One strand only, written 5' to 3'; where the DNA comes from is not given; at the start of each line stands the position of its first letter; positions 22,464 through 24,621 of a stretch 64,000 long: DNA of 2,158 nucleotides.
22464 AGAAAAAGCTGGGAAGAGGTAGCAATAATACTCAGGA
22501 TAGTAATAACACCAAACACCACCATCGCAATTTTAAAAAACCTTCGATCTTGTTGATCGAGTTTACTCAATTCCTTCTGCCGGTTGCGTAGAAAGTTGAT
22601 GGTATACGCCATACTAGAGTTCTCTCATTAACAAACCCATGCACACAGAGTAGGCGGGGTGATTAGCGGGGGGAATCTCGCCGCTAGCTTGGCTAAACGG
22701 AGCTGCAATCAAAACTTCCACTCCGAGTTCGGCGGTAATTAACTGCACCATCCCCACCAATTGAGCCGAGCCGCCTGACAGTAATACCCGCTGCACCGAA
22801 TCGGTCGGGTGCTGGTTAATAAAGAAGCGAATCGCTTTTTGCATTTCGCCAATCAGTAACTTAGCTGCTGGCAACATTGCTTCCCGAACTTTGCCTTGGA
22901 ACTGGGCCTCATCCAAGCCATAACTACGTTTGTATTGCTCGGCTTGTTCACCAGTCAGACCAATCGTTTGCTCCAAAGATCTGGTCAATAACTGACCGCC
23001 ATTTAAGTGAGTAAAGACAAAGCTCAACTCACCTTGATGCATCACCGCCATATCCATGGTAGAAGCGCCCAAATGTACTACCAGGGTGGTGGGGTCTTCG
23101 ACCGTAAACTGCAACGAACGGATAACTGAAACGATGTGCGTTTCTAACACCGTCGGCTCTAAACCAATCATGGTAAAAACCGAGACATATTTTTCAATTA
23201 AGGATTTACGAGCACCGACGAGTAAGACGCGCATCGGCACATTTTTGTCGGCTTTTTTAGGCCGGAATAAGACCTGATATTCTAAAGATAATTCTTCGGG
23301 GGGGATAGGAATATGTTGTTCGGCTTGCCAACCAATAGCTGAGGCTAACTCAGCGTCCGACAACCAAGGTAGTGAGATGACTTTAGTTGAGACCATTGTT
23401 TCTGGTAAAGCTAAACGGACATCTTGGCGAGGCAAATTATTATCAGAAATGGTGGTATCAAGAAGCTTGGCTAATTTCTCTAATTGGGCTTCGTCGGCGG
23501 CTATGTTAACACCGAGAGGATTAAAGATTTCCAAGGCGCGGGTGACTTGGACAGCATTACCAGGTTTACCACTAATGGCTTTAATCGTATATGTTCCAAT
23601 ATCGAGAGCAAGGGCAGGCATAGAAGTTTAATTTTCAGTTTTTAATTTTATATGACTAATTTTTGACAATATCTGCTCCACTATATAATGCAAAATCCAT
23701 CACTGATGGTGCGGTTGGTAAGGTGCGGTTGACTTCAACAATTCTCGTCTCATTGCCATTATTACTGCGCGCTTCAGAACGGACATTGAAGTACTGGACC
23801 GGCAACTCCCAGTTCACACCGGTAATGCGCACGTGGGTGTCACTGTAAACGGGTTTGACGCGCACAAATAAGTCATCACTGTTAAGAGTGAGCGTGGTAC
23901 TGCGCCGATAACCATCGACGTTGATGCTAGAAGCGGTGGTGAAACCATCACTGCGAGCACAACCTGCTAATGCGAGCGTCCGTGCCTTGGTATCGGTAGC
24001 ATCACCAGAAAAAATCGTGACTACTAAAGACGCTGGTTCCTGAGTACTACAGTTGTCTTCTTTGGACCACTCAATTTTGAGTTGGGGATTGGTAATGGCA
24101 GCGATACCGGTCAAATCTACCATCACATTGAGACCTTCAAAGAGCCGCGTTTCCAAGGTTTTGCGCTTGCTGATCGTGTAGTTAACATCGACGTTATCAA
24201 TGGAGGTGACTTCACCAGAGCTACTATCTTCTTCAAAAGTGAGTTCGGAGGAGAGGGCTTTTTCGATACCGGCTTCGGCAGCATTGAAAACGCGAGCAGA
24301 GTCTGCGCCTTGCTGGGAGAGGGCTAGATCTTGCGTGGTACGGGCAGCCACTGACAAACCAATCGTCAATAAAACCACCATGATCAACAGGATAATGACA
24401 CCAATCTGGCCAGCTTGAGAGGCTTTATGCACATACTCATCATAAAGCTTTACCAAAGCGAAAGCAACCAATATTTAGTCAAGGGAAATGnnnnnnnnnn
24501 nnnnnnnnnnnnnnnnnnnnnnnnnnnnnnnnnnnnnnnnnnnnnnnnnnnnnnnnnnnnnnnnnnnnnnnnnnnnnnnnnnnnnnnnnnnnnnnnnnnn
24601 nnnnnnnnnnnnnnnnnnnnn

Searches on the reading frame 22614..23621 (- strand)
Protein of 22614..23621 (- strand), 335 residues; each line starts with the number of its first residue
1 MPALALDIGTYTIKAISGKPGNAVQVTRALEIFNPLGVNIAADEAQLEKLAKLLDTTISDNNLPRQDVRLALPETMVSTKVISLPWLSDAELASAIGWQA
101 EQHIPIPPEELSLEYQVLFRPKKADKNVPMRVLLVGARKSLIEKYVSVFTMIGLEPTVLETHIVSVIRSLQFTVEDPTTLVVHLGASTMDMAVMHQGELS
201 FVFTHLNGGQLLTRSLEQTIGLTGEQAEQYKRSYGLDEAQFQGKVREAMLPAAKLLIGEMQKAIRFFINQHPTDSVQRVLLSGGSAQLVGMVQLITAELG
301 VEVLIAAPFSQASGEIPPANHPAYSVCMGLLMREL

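Call 19: search_protein_families(library=pfam, proteins=[window:22614-23621:-], max_evalue=0.01)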
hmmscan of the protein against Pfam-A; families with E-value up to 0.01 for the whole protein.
window:22614-23621:- (335 aa): 4 families
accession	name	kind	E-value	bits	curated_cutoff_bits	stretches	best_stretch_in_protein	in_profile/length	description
PF11104.14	PilM_2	-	3.6e-43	148.2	27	1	6-333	2-338/340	Type IV pilus assembly protein PilM;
PF14450.12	FtsA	-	1.1e-11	45.6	31.8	1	181-329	2-127/127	Cell division protein FtsA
PF25216.1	Volactin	-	6e-07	29.7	35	1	147-331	138-318/321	Volactin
PF08841.16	DDR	-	0.0007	19.2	24.6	0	179-232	135-189/328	Diol dehydratase reactivase ATPase-like domain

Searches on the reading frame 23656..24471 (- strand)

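Call 19: search_protein_families(library=pfam, proteins=[window:23656-24471:-], max_evalue=0.01)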
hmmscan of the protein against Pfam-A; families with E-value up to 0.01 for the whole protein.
window:23656-24471:- (271 aa): 1 family
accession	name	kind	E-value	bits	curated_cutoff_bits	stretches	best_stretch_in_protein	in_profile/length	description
PF14341.11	PilX_N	-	0.007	16.8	25.5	0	25-70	5-51/51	PilX N-terminal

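Call 42: search_protein_families(library=ncbifam, proteins=[window:23656-24471:-], max_evalue=0.1)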
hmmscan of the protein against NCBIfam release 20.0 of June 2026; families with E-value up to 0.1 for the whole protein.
window:23656-24471:- (271 aa): 0 families
